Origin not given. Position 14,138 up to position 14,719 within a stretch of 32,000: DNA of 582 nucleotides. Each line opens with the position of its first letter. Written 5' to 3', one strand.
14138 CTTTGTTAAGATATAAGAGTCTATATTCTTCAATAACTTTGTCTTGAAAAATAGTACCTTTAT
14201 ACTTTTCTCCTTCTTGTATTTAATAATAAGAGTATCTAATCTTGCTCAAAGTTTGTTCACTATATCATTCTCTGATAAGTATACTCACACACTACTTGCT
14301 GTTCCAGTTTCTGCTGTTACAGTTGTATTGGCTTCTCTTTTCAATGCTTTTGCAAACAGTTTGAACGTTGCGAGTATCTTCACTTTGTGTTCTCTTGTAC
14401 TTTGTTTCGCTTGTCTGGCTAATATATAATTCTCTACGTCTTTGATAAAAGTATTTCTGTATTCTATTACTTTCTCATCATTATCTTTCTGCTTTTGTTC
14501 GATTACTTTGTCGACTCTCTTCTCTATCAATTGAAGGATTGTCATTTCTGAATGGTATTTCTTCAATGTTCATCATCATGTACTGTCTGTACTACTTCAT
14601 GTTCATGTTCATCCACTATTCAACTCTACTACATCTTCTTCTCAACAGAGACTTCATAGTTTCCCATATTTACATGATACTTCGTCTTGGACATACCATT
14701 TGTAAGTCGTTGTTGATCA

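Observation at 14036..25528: A single uninterrupted 3830-codon gene with an unusual modular order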

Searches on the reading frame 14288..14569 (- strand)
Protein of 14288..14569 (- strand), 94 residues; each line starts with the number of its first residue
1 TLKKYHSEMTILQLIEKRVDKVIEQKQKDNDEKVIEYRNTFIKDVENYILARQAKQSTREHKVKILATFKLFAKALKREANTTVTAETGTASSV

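Call 63: search_protein_representatives(protein=window:14288-14569:-)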
Query: 94 residues. Proteins with E-value up to 0.001 (for the whole library): 6; up to 1e-10: 3; up to 1e-30: 0. The best 6 are listed.
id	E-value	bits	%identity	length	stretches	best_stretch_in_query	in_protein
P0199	6.7e-28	112.1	52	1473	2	2-83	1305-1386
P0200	3.8e-18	81.1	60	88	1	9-81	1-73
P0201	9.9e-18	79.7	62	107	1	9-81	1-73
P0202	9.1e-07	44.9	30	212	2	2-79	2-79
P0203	1.9e-06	43.9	36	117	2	15-87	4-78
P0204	2.3e-05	40.5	32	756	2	2-77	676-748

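Call 66: search_protein_families(library=pfam, max_evalue=0.01, proteins=[P0199, P0204, P0202])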
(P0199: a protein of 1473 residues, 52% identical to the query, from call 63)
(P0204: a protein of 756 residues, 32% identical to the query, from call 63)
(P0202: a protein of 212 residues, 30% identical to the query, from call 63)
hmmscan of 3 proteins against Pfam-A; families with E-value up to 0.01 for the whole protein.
P0199 (1473 aa): 0 families

P0204 (756 aa): 3 families
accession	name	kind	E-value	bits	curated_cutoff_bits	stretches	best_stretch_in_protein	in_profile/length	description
PF03382.20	DUF285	-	4.8e-50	168.8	25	2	123-217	7-99/120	Mycoplasma protein of unknown function, DUF285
PF00041.27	fn3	-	0.0004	21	25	0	357-429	13-81/84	Fibronectin type III domain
PF19077.6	Big_13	-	0.00083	20.3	27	0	484-533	53-101/102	Bacterial Ig-like domain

P0202 (212 aa): 0 families

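Call 86: list_cluster_members(proteins=[P0199, P0204, P0202, P0200, P0201])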
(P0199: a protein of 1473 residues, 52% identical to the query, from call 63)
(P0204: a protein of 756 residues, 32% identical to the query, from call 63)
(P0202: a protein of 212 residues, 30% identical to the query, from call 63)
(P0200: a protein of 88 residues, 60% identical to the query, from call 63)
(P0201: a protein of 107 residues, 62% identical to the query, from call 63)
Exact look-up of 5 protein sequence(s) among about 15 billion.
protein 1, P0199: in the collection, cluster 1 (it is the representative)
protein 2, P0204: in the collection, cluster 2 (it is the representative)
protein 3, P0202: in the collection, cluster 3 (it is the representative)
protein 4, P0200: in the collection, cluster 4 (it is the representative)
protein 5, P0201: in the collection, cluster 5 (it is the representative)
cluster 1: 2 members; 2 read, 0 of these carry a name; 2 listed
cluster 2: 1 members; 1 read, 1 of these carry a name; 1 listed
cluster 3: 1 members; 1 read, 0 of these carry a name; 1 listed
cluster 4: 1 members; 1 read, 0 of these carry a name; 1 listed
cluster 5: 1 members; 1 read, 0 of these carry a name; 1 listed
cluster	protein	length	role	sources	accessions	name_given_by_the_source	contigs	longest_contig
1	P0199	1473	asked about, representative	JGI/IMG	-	-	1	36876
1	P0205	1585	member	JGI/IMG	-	-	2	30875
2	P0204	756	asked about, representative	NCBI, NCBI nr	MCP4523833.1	MAG: DUF285 domain-containing protein, partial [Candidatus Gracilibacteria bacterium] | DUF285 domain-containing protein [Candidatus Gracilibacteria bacterium]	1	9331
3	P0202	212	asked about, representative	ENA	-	-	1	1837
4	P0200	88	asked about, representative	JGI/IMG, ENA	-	-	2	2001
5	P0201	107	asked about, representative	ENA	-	-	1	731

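Call 87: find_encoding_contigs(protein=P0199, flank=10000, max_places=2)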
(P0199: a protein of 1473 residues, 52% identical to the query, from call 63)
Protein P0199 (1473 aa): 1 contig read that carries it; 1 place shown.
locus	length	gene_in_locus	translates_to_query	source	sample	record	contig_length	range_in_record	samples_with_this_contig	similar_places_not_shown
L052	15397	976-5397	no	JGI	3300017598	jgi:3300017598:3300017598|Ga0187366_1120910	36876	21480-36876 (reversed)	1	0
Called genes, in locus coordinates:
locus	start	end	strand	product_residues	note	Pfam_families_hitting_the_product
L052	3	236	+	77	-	?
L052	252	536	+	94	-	-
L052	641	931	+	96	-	-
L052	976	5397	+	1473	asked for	PF22842:Pel9A-like_beta_helix (faint)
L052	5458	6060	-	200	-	PF02775:TPP_enzyme_C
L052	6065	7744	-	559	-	PF01558:POR, PF01855:POR_N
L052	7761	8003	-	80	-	-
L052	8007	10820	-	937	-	-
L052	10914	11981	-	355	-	PF17941:PP_kinase_C_1 (faint), PF13091:PLDc_2, PF00614:PLDc (faint), PF13091:PLDc_2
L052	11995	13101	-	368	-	PF00226:DnaJ, PF01556:DnaJ_C, PF00684:DnaJ_CXXCXGXG (weak)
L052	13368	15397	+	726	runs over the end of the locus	PF13540:RCC1_2 (faint)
